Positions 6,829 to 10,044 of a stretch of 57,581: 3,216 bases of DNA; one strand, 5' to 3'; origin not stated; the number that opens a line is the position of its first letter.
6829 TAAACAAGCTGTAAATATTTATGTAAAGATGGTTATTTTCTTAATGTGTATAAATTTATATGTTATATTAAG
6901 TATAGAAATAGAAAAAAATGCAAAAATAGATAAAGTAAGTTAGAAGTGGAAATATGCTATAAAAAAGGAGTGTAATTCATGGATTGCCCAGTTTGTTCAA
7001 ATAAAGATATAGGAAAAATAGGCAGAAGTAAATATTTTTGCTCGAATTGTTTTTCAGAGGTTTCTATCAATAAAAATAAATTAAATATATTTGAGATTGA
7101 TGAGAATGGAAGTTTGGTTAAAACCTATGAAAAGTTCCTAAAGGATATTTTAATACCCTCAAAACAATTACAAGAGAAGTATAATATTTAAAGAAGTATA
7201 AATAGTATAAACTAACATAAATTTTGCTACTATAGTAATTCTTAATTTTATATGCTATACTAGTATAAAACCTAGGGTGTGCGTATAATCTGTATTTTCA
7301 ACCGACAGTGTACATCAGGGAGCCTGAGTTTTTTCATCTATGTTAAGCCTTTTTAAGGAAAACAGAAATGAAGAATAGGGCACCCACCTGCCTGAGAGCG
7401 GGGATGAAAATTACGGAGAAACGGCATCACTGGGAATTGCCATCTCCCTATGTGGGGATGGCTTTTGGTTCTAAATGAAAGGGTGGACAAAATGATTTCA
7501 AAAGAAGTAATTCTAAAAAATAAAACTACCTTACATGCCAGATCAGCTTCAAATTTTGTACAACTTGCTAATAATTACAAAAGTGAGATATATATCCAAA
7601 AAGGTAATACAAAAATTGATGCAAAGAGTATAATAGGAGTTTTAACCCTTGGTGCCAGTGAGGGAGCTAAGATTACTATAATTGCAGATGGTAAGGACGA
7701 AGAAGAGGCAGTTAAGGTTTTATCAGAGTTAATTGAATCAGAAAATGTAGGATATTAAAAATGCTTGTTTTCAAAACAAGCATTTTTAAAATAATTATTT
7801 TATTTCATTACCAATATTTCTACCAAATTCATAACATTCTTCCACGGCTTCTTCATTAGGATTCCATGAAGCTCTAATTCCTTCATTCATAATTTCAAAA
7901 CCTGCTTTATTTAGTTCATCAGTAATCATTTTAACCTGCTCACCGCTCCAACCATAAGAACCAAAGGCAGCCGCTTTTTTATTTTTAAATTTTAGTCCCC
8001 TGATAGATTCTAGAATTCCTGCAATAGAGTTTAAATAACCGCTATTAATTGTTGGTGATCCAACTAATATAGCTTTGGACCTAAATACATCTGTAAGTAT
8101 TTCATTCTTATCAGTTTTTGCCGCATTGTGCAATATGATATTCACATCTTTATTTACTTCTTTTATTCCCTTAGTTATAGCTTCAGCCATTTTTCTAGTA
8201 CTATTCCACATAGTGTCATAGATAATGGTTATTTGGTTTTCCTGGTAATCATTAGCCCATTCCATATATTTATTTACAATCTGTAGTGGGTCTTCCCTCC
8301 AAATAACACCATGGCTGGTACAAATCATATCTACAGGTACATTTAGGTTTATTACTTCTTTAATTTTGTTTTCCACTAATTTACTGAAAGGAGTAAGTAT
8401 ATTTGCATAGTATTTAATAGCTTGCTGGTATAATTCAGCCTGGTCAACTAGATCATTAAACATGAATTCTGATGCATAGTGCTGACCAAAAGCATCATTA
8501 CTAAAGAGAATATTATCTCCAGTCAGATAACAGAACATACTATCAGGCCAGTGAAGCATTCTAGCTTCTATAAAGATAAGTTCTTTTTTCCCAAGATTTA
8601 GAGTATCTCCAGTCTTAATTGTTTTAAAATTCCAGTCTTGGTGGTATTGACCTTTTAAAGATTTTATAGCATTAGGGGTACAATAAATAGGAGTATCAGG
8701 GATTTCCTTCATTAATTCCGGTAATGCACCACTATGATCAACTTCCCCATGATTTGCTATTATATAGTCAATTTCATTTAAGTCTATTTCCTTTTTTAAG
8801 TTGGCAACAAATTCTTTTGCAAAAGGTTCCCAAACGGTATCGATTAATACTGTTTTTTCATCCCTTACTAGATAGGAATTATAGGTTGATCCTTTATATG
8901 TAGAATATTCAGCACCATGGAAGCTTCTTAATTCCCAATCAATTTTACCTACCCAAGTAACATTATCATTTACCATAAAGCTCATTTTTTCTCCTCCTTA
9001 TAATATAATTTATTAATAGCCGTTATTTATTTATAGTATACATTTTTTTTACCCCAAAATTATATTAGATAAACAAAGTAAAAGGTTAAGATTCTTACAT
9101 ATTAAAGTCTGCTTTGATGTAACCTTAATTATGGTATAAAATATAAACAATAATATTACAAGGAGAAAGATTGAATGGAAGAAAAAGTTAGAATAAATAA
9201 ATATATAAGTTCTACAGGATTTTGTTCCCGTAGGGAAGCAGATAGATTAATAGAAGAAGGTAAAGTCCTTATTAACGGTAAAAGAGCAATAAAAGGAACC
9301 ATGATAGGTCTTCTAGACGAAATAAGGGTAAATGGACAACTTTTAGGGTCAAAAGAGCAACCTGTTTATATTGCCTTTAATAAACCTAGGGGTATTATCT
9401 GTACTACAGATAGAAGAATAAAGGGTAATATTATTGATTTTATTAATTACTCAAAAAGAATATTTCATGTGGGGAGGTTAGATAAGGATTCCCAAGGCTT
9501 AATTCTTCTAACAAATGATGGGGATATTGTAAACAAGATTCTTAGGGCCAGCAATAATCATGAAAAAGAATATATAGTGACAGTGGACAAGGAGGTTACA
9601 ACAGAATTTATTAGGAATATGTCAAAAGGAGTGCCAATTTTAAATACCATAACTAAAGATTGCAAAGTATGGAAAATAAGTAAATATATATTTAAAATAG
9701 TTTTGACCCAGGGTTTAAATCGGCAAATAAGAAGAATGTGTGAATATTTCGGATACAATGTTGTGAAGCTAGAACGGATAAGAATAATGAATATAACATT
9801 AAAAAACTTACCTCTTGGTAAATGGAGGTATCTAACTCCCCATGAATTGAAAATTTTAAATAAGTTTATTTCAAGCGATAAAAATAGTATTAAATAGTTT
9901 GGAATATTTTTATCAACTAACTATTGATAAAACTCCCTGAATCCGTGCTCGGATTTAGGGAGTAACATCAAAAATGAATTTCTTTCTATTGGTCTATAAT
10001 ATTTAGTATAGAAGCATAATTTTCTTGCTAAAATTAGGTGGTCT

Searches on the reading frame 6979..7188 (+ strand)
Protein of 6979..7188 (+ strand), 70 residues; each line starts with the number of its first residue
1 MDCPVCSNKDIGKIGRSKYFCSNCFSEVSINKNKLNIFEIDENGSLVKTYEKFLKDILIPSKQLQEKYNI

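Call 7: search_protein_families(library=pfam, proteins=[window:6979-7188:+])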
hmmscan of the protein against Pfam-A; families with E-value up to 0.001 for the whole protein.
window:6979-7188:+ (70 aa): 1 family
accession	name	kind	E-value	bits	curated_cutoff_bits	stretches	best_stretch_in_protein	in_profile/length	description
PF06827.20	zf-FPG_IleRS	-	0.00033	20.9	21.3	1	3-25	4-28/30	Zinc finger found in FPG and IleRS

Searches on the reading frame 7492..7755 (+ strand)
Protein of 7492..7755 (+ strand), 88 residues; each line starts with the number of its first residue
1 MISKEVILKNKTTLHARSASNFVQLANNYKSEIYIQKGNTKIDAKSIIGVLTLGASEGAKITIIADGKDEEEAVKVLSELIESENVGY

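Call 7: search_protein_families(library=pfam, proteins=[window:7492-7755:+])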
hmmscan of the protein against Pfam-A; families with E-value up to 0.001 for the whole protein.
window:7492-7755:+ (88 aa): 1 family
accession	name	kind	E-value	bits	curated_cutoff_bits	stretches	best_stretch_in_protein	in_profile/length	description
PF00381.24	PTS-HPr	-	8.3e-29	99.9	23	1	2-82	1-80/81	PTS HPr component phosphorylation site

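Call 9: find_related_loci(query=window:7492-7755:+, collection=genome_contigs, flank=3000)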
Query window:7492-7755:+ (88 aa) in genome_contigs; peptide patterns used: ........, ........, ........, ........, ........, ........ (x = any residue, [..] = any of these).
599 stretches matched a pattern (row limit reached: there are more); 45 encode a relative of the query (tblastn E <= 1e-3); 45 distinct loci.
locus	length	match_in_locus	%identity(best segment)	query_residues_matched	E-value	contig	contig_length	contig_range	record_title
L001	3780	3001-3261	83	1-87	5e-45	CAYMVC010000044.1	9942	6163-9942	MAG TPA_asm: uncultured Eubacteriaceae bacterium isolate binchicken_co157_468 genome assembly, contig: NODE_16623_length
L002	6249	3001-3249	57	1-83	1e-27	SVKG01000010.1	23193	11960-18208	MAG: Oscillospiraceae bacterium isolate SIG455 NODE_42431_length_23193_cov_1.241264, whole genome shotgun sequence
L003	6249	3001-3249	57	1-83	1e-25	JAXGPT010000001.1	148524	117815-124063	MAG: Bacillota bacterium isolate AnMBR.bin309 bin309_1, whole genome shotgun sequence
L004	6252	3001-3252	52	1-84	5e-25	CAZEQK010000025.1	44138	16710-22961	MAG TPA_asm: uncultured Bacillaceae bacterium isolate SRP323688_co1_29 genome assembly, contig: NODE_1568_length_44138_c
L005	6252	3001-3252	55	1-84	2e-24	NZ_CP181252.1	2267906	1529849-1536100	MAG: Sporanaerobacter sp. isolate UW_FK_SPOR1_1 chromosome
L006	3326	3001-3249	54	1-83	4e-24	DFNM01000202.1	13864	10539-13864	MAG TPA_asm: Firmicutes bacterium UBA3567 UBA3567_contig_917, whole genome shotgun sequence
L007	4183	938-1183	55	1-82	4e-24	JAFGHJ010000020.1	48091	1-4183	MAG: candidate division WOR-3 bacterium isolate Zod_Metabat.145 k87_4776722, whole genome shotgun sequence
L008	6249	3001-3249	52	1-83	1e-23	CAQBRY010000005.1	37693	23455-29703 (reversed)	MAG TPA_asm: uncultured Eubacteriales bacterium isolate MGBC139389 genome assembly, contig: MGBC139389.5, whole genome s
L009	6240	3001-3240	48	1-80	7e-23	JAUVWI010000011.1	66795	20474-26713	MAG: Spirochaetales bacterium isolate CSMAG_1186 CSMAG_1186_k127_1186270_length_66795_cov_23.7964, whole genome shotgun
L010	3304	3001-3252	45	1-84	1e-22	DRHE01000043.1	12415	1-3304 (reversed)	MAG TPA_asm: Spirochaetales bacterium isolate HyVt-362 HyVt-362_k145_147741, whole genome shotgun sequence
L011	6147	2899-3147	49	1-83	4e-22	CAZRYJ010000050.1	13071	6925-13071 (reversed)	MAG TPA_asm: uncultured bacterium isolate SRP214966_co4_28 genome assembly, contig: NODE_4720_length_13071_cov_18.736785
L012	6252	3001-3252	44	1-84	8e-22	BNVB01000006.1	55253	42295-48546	Spirochaetia bacterium MS502-30 DNA, sequence006, whole genome shotgun sequence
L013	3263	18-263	50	1-82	6e-21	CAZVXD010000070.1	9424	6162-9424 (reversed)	MAG TPA_asm: uncultured bacterium isolate binchicken_co116_46 genome assembly, contig: NODE_8366_length_9424_cov_8.92069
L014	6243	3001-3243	47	1-81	2e-20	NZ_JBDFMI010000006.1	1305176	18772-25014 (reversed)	Bacillus sp. 1P06AnD scaffold_3, whole genome shotgun sequence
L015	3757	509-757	52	1-83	5e-20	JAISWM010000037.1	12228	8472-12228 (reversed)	MAG: Oscillospiraceae bacterium isolate Nc350_bin131 k119_465853, whole genome shotgun sequence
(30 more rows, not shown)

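Call 32: find_homologous_proteins(query=window:7492-7755:+, max_evalue=1e-15)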
Query window:7492-7755:+ (88 aa): 5 proteins with E <= 1e-15 among 8 candidates.
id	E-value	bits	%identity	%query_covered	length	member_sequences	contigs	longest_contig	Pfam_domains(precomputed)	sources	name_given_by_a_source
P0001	4.2e-46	171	100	100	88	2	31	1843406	PF00381.25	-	-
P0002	8.1e-38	145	83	99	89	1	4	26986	PF00381.25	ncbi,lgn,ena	-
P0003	1.7e-22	97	58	95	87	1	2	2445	PF00381.25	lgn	-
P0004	4.8e-21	92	54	95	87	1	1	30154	PF00381.25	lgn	-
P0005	2.4e-16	77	51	94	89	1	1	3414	PF00381.25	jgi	jgi:phosphocarrier protein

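Call 33: find_encoding_contigs(protein=P0003, flank=3000, max_places=3)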
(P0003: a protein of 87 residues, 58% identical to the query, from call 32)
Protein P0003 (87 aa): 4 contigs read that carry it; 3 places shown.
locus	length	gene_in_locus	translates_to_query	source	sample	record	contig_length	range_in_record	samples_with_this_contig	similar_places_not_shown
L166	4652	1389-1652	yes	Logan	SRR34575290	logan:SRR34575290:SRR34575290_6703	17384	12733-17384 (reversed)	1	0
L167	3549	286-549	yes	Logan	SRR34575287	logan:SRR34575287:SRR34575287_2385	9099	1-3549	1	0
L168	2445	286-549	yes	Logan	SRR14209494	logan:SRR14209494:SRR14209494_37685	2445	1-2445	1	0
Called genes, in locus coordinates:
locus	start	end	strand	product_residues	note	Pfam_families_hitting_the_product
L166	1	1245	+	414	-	?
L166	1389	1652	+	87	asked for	PF00381:PTS-HPr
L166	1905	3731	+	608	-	PF01541:GIY-YIG, PF27096:UvrC_M, PF02151:UVR, PF22920:UvrC_RNaseH, PF08459:UvrC_RNaseH_dom, PF14520:HHH_5 (weak), PF12826:HHH_2 (weak)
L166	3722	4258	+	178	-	PF03602:Cons_hypoth95, PF05175:MTS, PF13649:Methyltransf_25 (weak)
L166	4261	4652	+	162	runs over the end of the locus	PF01467:CTP_transf_like, PF08218:Citrate_ly_lig (faint)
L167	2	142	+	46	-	?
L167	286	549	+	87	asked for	PF00381:PTS-HPr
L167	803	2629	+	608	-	PF01541:GIY-YIG, PF27096:UvrC_M, PF02151:UVR, PF22920:UvrC_RNaseH, PF08459:UvrC_RNaseH_dom, PF14520:HHH_5 (weak), PF12826:HHH_2 (weak)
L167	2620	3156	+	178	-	PF03602:Cons_hypoth95, PF05175:MTS, PF13649:Methyltransf_25 (weak)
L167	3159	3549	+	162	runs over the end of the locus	PF01467:CTP_transf_like, PF08218:Citrate_ly_lig (faint)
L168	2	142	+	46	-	?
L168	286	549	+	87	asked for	PF00381:PTS-HPr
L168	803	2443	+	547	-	?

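Call 34: find_encoding_contigs(protein=P0004, flank=3000, max_places=3)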
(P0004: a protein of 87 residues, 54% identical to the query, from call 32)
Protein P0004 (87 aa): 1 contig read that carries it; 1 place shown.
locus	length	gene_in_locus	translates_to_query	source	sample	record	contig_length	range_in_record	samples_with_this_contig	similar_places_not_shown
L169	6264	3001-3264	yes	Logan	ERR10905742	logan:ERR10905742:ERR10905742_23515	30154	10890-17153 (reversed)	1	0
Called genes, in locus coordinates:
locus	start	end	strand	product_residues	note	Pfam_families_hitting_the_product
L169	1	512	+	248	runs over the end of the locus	PF11967:RecO_N, PF02565:RecO_C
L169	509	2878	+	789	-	PF00488:MutS_V, PF01713:Smr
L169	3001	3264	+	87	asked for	PF00381:PTS-HPr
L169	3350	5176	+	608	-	PF01541:GIY-YIG, PF27096:UvrC_M, PF02151:UVR, PF22920:UvrC_RNaseH, PF08459:UvrC_RNaseH_dom, PF14520:HHH_5 (weak)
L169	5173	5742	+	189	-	PF03602:Cons_hypoth95, PF05175:MTS, PF06325:PrmA (weak), PF13847:Methyltransf_31 (weak), PF13649:Methyltransf_25 (weak)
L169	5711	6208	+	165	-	PF01467:CTP_transf_like, PF08218:Citrate_ly_lig (weak)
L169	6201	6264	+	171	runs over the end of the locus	-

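Call 35: find_encoding_contigs(protein=P0005, flank=3000, max_places=3)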
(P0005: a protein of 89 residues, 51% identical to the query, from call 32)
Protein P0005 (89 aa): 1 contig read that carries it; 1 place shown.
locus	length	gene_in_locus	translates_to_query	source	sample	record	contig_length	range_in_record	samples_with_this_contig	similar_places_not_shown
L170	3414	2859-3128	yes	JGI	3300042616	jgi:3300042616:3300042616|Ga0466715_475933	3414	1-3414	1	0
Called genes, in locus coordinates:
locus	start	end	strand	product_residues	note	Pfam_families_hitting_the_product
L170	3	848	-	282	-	?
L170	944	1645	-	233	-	PF07796:DUF1638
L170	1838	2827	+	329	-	PF02603:Hpr_kinase_N, PF07475:Hpr_kinase_C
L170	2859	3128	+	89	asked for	PF00381:PTS-HPr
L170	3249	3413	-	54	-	?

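Call 37: find_encoding_contigs(protein=P0001, flank=1500, max_places=6)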
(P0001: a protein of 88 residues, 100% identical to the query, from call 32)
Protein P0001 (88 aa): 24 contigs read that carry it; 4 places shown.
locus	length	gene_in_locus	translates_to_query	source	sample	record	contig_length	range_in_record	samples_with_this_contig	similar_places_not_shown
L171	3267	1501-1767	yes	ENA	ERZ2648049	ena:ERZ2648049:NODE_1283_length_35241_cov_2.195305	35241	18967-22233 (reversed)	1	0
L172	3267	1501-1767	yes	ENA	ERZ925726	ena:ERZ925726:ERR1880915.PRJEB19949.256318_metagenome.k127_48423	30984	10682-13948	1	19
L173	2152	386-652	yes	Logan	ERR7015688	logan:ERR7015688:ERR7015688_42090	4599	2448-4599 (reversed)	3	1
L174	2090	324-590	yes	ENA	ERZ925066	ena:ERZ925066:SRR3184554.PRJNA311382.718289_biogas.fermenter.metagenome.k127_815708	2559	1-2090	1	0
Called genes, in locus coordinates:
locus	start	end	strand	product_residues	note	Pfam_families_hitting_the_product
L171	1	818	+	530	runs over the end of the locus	PF00270:DEAD, PF04851:ResIII (weak), PF00271:Helicase_C, PF25399:DeaD_dimer, PF03880:DbpA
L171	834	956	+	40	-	-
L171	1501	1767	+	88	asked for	PF00381:PTS-HPr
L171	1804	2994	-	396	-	PF00753:Lactamase_B, PF16661:Lactamase_B_6 (faint), PF19583:ODP, PF12706:Lactamase_B_2, PF00258:Flavodoxin_1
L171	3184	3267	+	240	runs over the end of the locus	PF01479:S4, PF00849:PseudoU_synth_2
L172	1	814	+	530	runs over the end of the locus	PF00270:DEAD, PF04851:ResIII (weak), PF00271:Helicase_C, PF25399:DeaD_dimer, PF03880:DbpA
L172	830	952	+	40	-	-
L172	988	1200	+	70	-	PF27112:YrzR_Zn_ribbon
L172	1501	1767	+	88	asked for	PF00381:PTS-HPr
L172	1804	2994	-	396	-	PF00753:Lactamase_B, PF16661:Lactamase_B_6 (faint), PF19583:ODP, PF12706:Lactamase_B_2, PF00258:Flavodoxin_1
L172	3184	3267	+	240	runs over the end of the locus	PF01479:S4, PF00849:PseudoU_synth_2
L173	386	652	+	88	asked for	PF00381:PTS-HPr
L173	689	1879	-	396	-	PF00753:Lactamase_B, PF16661:Lactamase_B_6 (faint), PF19583:ODP, PF12706:Lactamase_B_2, PF00258:Flavodoxin_1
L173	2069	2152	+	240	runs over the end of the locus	PF01479:S4, PF00849:PseudoU_synth_2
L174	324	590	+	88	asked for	PF00381:PTS-HPr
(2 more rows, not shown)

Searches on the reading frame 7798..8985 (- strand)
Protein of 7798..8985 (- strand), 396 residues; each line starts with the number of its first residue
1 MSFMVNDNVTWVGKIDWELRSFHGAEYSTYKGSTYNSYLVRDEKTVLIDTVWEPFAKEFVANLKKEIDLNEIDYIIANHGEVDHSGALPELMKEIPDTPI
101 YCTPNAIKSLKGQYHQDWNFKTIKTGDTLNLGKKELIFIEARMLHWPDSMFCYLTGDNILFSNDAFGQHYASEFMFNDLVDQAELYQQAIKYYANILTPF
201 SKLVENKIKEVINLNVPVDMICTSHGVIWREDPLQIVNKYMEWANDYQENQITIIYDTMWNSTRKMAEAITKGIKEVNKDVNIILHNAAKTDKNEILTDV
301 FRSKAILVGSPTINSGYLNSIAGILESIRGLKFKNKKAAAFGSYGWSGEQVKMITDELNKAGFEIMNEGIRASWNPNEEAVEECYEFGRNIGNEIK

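Call 7: search_protein_families(library=pfam, proteins=[window:7798-8985:-])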
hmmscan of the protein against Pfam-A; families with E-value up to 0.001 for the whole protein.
window:7798-8985:- (396 aa): 5 families
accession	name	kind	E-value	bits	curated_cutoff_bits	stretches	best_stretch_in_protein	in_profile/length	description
PF19583.5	ODP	-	1.9e-18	67.5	27.2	1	35-226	3-194/194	ODP family beta lactamase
PF00258.30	Flavodoxin_1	-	4.3e-16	59.8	25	1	254-388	1-143/143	Flavodoxin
PF00753.33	Lactamase_B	-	8.4e-15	55.7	22.7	1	35-169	6-154/196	Metallo-beta-lactamase superfamily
PF12706.13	Lactamase_B_2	-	1.2e-08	35.2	27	1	45-147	2-116/200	Beta-lactamase superfamily domain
PF16661.11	Lactamase_B_6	-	6.4e-06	26.1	27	0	41-103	4-72/193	Metallo-beta-lactamase superfamily domain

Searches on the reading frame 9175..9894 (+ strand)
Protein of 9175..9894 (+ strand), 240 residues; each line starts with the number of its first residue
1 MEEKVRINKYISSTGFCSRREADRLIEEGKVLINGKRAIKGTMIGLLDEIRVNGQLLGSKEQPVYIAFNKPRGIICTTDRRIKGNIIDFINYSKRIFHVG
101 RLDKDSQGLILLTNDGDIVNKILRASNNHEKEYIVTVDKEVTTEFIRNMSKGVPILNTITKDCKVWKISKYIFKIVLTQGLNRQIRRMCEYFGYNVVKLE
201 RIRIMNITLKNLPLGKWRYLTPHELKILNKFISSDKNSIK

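Call 7: search_protein_families(library=pfam, proteins=[window:9175-9894:+])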
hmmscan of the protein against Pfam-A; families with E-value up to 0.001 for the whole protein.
window:9175-9894:+ (240 aa): 2 families
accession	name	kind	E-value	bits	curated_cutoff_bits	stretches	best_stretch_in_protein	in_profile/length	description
PF00849.27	PseudoU_synth_2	-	2.9e-21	76.7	26.8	1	65-190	2-151/152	RNA pseudouridylate synthase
PF01479.30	S4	-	9.1e-11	41.8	22.8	1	5-38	1-35/48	S4 domain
